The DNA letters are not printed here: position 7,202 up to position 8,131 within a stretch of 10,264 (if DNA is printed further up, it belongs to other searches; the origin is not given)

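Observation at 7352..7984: YqeH: LuxR-type HTH fused to a cysteine-rich N-terminal region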

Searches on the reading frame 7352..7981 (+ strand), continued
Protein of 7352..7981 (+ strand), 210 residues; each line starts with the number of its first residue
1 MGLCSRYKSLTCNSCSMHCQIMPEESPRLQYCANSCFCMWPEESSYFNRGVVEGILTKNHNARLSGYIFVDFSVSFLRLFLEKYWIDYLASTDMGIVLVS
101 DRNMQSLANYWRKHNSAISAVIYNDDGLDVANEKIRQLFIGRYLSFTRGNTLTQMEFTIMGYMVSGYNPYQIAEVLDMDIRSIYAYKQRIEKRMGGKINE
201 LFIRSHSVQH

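Call 32: find_homologous_proteins(query=A3, max_evalue=0.00001)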
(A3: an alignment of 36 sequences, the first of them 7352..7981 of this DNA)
Query A3 (36 sequences) (210 aa, profile of the alignment): 63 proteins with E <= 0.00001 among 2246 candidates.
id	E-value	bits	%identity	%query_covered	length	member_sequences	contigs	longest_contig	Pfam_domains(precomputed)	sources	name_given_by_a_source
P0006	8.6e-80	285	78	99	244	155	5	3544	PF27348.1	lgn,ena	-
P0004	4.5e-78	280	82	100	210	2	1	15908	PF27348.1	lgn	-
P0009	5.2e-78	279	77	98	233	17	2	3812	PF27348.1,PF00196.26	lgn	-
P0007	6.0e-78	279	78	99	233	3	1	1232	PF27348.1,PF00196.26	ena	-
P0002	1.4e-76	275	99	100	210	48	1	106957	PF27348.1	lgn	-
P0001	6.8e-76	272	99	100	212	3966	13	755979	PF27348.1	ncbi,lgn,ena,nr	ncbi:TPA: helix-turn-helix transcriptional regulator [Escherichia coli]|nr:helix-turn-helix transcri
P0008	7.3e-76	272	79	99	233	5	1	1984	PF27348.1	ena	-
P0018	3.4e-74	267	69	99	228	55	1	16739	PF27348.1,PF00196.26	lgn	-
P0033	1.3e-71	259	60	98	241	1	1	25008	PF27348.1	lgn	-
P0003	2.1e-71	258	97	100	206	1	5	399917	PF27348.1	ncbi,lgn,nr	ncbi:helix-turn-helix transcriptional regulator [Escherichia coli]|nr:helix-turn-helix transcription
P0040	4.4e-69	250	50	96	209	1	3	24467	PF27348.1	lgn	-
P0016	2.8e-67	244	79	89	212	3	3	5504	PF27348.1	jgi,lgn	jgi:Response regulator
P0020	7.9e-64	233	81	81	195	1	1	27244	PF27348.1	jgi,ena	jgi:DNA-binding CsgD family transcriptional regulator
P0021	5.3e-63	230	81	81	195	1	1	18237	PF27348.1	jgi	-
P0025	5.7e-62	227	82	81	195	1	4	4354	PF27348.1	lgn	-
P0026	5.7e-62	227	82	81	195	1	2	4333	PF27348.1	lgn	-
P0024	5.7e-62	227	82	81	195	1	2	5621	PF27348.1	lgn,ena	-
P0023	5.7e-62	227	82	81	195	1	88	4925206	PF27348.1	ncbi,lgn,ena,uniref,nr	ncbi:hypothetical protein CKO_04228 [Citrobacter koseri ATCC BAA-895]|uniref:LuxR family transcripti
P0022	5.7e-62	227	82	81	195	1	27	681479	PF27348.1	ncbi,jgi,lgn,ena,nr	ncbi:hypothetical protein HMPREF0208_03529 [Citrobacter koseri]|nr:hypothetical protein HMPREF3207_0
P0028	9.1e-62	226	81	81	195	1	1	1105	PF27348.1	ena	-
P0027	9.5e-62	226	81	81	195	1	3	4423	PF27348.1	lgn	-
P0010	5.6e-60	221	99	82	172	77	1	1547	PF27348.1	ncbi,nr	ncbi:LuxR family transcriptional regulator [Escherichia coli]|nr:helix-turn-helix transcriptional re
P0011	1.0e-59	220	90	90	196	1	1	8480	PF27348.1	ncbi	-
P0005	2.0e-59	219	91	100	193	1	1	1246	PF27348.1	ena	-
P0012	1.2e-58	216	90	90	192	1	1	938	PF27348.1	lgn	-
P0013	1.3e-58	216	90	90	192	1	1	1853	PF27348.1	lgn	-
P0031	1.1e-57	213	75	78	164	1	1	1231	PF27348.1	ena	-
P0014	3.5e-57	211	87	90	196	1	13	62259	PF27348.1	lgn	-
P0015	8.1e-57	210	86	90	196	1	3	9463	PF27348.1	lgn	-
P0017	1.2e-53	200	100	74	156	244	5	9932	PF27348.1,PF00196.26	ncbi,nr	ncbi:helix-turn-helix transcriptional regulator, partial [Escherichia coli]|nr:helix-turn-helix tran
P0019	1.5e-52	196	90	82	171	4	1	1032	PF27348.1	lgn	-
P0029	3.5e-52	195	89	75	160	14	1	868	PF27348.1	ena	-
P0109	2.0e-51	193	22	90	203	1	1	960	PF27348.1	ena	-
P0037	1.7e-49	186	79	66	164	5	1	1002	PF27348.1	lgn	-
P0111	4.2e-48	182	25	83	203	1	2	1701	PF27348.1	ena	-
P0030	1.8e-47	180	86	71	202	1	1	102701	PF27348.1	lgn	-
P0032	3.0e-45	172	99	59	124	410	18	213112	PF27348.1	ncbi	ncbi:TPA: helix-turn-helix transcriptional regulator, partial [Escherichia coli]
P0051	4.9e-43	165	80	54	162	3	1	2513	PF27348.1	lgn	-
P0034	1.8e-42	163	99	57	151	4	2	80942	PF27348.1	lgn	-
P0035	1.9e-42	163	99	59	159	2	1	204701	PF27348.1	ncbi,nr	ncbi:hypothetical protein ECDEC8B_3811 [Escherichia coli DEC8B]|nr:hypothetical protein ECDEC8B_3811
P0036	1.3e-41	160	98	53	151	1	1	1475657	PF27348.1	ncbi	-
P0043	2.0e-41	160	90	54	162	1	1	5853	PF27348.1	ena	-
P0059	2.3e-40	156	82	52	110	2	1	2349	PF27348.1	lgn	-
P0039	3.5e-39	153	99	52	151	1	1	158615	PF27348.1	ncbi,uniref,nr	ncbi:bipartite regulator domain [Escherichia coli]|uniref:Bipartite regulator domain n=1 Tax=Escheri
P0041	2.0e-37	147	99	51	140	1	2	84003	PF27348.1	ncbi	ncbi:hypothetical protein ACRWXJ_11510, partial [Escherichia coli]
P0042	2.7e-37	146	99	51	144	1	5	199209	PF27348.1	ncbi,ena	ncbi:Bipartite regulator domain [Escherichia coli]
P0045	1.3e-36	144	98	51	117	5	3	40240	PF27348.1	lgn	-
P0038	3.4e-36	143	99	56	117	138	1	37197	PF27348.1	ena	-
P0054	7.0e-36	142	80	55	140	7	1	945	PF27348.1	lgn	-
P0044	1.4e-34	138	97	54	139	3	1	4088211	PF27348.1,PF00196.26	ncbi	-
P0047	8.6e-34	135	95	52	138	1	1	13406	PF27348.1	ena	-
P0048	9.9e-33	131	99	48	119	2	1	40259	PF27348.1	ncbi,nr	ncbi:hypothetical protein FSG04_016695, partial [Escherichia coli]|nr:hypothetical protein [Escheric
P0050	1.2e-31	128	96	49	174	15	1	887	PF27348.1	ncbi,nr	ncbi:hypothetical protein NX037_23240, partial [Escherichia coli]|nr:hypothetical protein [Escherich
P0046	1.8e-31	127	99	52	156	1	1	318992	PF27348.1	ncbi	-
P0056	4.3e-30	123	79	50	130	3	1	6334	PF27348.1,PF00196.26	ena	-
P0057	1.0e-29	122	79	50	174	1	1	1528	PF27348.1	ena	-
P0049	2.7e-28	117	95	51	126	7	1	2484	PF27348.1,PF00196.26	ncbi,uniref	ncbi:helix-turn-helix transcriptional regulator, partial [Escherichia coli]|uniref:helix-turn-helix 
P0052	7.5e-28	116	88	49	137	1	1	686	PF27348.1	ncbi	-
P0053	1.4e-27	115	92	47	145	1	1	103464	PF27348.1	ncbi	-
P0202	5.2e-27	113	93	45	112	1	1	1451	PF27348.1,PF00196.26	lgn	-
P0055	2.3e-25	107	100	43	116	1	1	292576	PF27348.1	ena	-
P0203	2.1e-23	101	100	40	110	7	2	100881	PF27348.1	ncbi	ncbi:hypothetical protein ESCOCP365M2_11590 [Escherichia coli]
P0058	2.2e-12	65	70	49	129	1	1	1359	PF27348.1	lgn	-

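Call 37: find_encoding_contigs(protein=P0064, flank=6000, max_places=2)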
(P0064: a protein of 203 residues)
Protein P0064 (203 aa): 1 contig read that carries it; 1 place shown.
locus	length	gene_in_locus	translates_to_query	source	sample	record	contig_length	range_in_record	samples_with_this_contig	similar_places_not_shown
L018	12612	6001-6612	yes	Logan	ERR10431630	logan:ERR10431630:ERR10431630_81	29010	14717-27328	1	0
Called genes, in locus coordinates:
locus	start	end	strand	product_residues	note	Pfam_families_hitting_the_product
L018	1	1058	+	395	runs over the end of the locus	PF00355:Rieske, PF00848:Ring_hydroxyl_A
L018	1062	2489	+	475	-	PF00171:Aldedh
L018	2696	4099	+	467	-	PF00301:Rubredoxin, PF13738:Pyr_redox_3, PF01266:DAO (faint), PF07992:Pyr_redox_2, PF00070:Pyr_redox, PF18113:Rbx_binding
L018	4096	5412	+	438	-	PF01266:DAO, PF13450:NAD_binding_8 (weak)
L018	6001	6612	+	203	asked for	PF27348:EcpR_N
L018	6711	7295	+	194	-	PF00419:Fimbrial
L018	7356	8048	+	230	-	PF00345:PapD_N, PF02753:PapD_C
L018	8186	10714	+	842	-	PF13954:PapC_N, PF00577:Usher, PF13953:PapC_C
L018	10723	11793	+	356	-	PF00419:Fimbrial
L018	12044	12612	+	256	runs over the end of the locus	PF01755:Glyco_transf_25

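Call 38: find_encoding_contigs(protein=P0087, flank=6000, max_places=2)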
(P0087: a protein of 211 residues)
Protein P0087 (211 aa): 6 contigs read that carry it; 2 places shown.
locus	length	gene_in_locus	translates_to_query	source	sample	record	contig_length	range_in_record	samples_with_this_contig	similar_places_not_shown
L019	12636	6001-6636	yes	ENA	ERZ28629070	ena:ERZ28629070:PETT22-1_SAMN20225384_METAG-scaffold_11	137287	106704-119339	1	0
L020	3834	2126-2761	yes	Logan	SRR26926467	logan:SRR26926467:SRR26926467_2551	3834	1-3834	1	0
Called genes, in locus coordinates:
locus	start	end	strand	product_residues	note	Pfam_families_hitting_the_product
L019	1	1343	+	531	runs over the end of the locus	PF00117:GATase, PF07722:Peptidase_C26 (faint), PF02885:Glycos_trans_3N, PF00591:Glycos_transf_3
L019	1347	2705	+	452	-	PF00218:IGPS, PF00697:PRAI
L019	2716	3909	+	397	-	PF00291:PALP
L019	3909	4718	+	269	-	PF00290:Trp_syntA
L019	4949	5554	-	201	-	PF27348:EcpR_N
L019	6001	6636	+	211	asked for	PF27348:EcpR_N, PF00196:GerE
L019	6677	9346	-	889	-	PF16168:AIDA (faint), PF03212:Pertactin, PF02095:Extensin_1 (faint), PF03797:Autotransporter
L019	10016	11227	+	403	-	PF04143:Sulf_transp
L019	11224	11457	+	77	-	PF01206:TusA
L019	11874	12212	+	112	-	-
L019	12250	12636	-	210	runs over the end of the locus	PF13505:OMP_b-brl, PF03922:OmpW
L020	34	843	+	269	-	PF00290:Trp_syntA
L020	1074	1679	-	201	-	PF27348:EcpR_N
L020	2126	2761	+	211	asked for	PF27348:EcpR_N, PF00196:GerE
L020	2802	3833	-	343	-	?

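Call 39: search_solved_structures(query=A4, max_evalue=1)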
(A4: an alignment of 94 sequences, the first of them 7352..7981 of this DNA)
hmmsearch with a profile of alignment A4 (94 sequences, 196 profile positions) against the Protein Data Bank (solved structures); distinct sequences matched with E-value up to 1: 65 (the best 60 are shown).
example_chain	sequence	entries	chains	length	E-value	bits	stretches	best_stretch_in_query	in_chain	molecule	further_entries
5f64_A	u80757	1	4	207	1.3e-11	47.7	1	54-193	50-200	Positive transcription regulator EvgA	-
8zwn_A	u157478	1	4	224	1.3e-11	47.6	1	102-193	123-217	DNA-binding transcriptional activator EvgA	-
2lvs_A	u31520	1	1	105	1.5e-08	37.6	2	129-182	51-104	Putative uncharacterized protein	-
4ldz_A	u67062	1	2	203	4.3e-08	36.1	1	98-192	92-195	Transcriptional regulatory protein DesR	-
1p4w_A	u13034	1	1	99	8.4e-08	35.2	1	137-189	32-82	rcsB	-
3clo_A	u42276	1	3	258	1.6e-07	34.2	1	132-185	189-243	Transcriptional regulator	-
6eo2_A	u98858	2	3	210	3.3e-07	33.2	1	137-188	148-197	Transcriptional regulatory protein RcsB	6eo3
5o8y_A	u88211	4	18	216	3.6e-07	33.1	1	137-188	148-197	Transcriptional regulatory protein RcsB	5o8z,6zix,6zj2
5vxn_A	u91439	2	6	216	3.6e-07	33.1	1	137-188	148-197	Transcriptional regulatory protein RcsB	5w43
2rnj_A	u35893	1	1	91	5.6e-07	32.5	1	133-185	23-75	Response regulator protein vraR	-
7ve4_A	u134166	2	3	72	1.1e-06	31.6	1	138-185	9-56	DNA-binding response regulator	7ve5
1x3u_A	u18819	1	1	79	1.8e-06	30.8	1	136-192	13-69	Transcriptional regulatory protein fixJ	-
4gvp_A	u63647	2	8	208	4e-06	29.7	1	128-185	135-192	Response regulator protein vraR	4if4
7ve6_A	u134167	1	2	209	4e-06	29.7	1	128-185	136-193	Response regulator protein VraR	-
1fse_A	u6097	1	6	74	5.9e-06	29.2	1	134-185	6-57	GERE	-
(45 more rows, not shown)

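Call 41: predict_structure(alignment_id=A4)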
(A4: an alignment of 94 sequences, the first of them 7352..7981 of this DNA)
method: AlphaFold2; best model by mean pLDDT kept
length: 210 residues; sequences in the alignment: 94
mean_pLDDT: 92.7   pTM: 0.89
mean pLDDT of the five models: 92.7, 92.5, 91.7, 90.6, 90.3
residues with pLDDT >= 90: 165; 70-90: 41; 50-70: 4; < 50: 0
segments of 3 or more residues with pLDDT < 50: none
pLDDT, mean of each block of 10 residues (from residue 1): 86 89 86 83 94 88 88 96 96 96 98 97 95 94 90 98 96 98 98 96 83
secondary structure, 60 per line:
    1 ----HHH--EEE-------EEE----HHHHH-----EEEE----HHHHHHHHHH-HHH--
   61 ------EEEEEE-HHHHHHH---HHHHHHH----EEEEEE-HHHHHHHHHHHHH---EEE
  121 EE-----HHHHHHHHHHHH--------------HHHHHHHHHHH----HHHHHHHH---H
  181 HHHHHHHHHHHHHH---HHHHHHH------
elements in order: E10-12 E20-22 H27-31 E37-40 H45-54 E67-72 H74-80 H84-90 E95-100 H102-114 E118-122 H128-139 H154-164 H169-176 H180-194 H198-204

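Call 46: search_solved_structures(query=A4, max_evalue=1e-10, show_alignments=1)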
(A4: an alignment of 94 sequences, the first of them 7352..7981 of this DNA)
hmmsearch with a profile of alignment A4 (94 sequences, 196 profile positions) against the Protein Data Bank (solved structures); distinct sequences matched with E-value up to 1e-10: 2.
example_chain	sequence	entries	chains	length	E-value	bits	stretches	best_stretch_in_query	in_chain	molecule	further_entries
5f64_A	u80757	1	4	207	1.3e-11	47.7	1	54-193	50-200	Positive transcription regulator EvgA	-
8zwn_A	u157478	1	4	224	1.3e-11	47.6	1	102-193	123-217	DNA-binding transcriptional activator EvgA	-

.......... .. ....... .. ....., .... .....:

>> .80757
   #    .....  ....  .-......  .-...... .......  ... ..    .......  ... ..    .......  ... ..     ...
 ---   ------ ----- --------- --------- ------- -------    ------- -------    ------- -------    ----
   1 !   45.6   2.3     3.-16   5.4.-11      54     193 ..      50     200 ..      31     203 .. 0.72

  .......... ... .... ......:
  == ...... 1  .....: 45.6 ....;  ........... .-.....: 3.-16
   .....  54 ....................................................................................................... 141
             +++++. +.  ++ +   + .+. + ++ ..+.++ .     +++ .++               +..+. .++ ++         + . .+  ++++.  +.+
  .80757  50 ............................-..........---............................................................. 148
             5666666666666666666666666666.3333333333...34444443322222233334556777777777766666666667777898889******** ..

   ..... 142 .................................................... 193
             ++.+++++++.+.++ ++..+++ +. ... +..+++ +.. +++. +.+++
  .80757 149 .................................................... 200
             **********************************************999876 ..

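Call 49: list_cluster_members(proteins=[P0060, P0061, P0063, P0064, P0066, P0074, P0085, P0087, P0101, P0104])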
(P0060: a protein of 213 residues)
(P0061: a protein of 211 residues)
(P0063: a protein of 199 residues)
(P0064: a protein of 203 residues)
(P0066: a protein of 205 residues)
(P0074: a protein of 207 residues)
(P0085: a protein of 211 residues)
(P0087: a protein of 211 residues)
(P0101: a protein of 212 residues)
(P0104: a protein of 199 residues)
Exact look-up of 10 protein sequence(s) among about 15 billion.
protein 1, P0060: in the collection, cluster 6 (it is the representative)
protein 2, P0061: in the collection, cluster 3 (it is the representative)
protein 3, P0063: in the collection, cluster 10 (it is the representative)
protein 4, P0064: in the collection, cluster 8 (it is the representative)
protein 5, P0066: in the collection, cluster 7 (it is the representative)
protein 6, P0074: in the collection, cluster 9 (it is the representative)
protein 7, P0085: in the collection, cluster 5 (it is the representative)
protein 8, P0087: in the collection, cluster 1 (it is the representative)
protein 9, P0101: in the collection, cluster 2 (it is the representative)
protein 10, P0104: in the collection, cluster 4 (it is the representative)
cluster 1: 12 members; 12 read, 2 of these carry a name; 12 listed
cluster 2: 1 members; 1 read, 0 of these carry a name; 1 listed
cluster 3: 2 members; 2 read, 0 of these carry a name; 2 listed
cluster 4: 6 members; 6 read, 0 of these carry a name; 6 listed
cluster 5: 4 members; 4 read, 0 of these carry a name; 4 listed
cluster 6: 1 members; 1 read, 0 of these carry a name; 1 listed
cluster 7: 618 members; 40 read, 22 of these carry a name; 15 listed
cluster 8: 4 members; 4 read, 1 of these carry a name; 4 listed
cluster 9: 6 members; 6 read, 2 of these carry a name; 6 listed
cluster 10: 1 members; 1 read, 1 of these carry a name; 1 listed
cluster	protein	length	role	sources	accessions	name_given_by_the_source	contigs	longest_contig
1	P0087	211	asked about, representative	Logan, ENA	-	-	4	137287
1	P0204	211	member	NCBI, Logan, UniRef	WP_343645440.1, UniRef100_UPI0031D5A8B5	helix-turn-helix transcriptional regulator [Enterobacter sp.] | helix-turn-helix domain-containing protein n=1 Tax=Enterobacter sp. TaxID=42895 ...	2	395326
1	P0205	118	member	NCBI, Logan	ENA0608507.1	hypothetical protein ABFP30_000162 [Enterobacter bugandensis]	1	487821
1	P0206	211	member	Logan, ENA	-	-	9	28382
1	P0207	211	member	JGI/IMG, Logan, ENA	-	-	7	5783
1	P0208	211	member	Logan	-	-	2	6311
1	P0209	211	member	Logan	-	-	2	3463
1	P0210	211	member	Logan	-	-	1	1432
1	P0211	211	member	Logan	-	-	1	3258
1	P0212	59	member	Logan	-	-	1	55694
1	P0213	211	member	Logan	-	-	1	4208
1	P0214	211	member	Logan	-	-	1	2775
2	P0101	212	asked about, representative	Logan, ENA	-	-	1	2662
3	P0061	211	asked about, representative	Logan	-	-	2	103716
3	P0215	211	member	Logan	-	-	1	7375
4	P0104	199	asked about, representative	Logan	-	-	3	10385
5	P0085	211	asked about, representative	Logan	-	-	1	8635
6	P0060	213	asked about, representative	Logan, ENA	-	-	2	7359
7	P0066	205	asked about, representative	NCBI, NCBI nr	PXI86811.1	response regulator receiver protein [Klebsiella pneumoniae]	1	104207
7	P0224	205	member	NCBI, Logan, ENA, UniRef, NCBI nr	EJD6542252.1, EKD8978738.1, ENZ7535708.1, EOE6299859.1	TPA: response regulator receiver protein [Klebsiella pneumoniae] | LuxR C-terminal-related transcriptional regulator n=1 Tax=Klebsiella pneumoniae TaxID=573 ... | LuxR C-terminal-related transcriptional regulator [Klebsiella pneumoniae]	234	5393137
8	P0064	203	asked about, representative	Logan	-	-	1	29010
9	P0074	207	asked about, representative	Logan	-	-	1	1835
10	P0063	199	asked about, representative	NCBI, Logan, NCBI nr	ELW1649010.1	LuxR family transcriptional regulator [Enterobacter oligotrophicus]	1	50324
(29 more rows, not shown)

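Call 51: find_encoding_contigs(protein=P0224, flank=6000, max_places=2)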
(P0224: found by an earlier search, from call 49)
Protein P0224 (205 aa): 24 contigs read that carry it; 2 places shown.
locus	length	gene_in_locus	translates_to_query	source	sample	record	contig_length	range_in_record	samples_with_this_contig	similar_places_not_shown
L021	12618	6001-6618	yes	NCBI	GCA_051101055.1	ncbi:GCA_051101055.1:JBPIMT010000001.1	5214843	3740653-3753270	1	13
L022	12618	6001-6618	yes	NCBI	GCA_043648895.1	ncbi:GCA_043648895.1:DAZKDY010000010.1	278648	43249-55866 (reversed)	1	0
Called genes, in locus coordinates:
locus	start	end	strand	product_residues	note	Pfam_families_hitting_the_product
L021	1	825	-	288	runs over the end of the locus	PF13560:HTH_31, PF17765:MLTR_LBD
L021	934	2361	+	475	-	PF00083:Sugar_tr, PF07690:MFS_1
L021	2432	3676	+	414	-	PF00924:MS_channel_2nd, PF21082:MS_channel_3rd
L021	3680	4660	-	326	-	PF00356:LacI, PF00532:Peripla_BP_1, PF13407:Peripla_BP_4, PF13377:Peripla_BP_3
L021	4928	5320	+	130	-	PF00293:NUDIX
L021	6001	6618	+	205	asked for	PF27348:EcpR_N, PF00196:GerE (weak)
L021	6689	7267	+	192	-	PF16449:MatB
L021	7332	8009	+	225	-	PF18649:EcpB_C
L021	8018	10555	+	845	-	PF16967:TcfC, PF15976:CooC_C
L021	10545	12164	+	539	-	PF27328:EcpD_C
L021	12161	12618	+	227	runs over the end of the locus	-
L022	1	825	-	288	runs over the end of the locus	PF13560:HTH_31, PF17765:MLTR_LBD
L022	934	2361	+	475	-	PF00083:Sugar_tr, PF07690:MFS_1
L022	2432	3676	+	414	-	PF00924:MS_channel_2nd, PF21082:MS_channel_3rd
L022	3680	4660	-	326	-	PF00356:LacI, PF00532:Peripla_BP_1, PF13407:Peripla_BP_4, PF13377:Peripla_BP_3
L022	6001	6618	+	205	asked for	PF27348:EcpR_N, PF00196:GerE (weak)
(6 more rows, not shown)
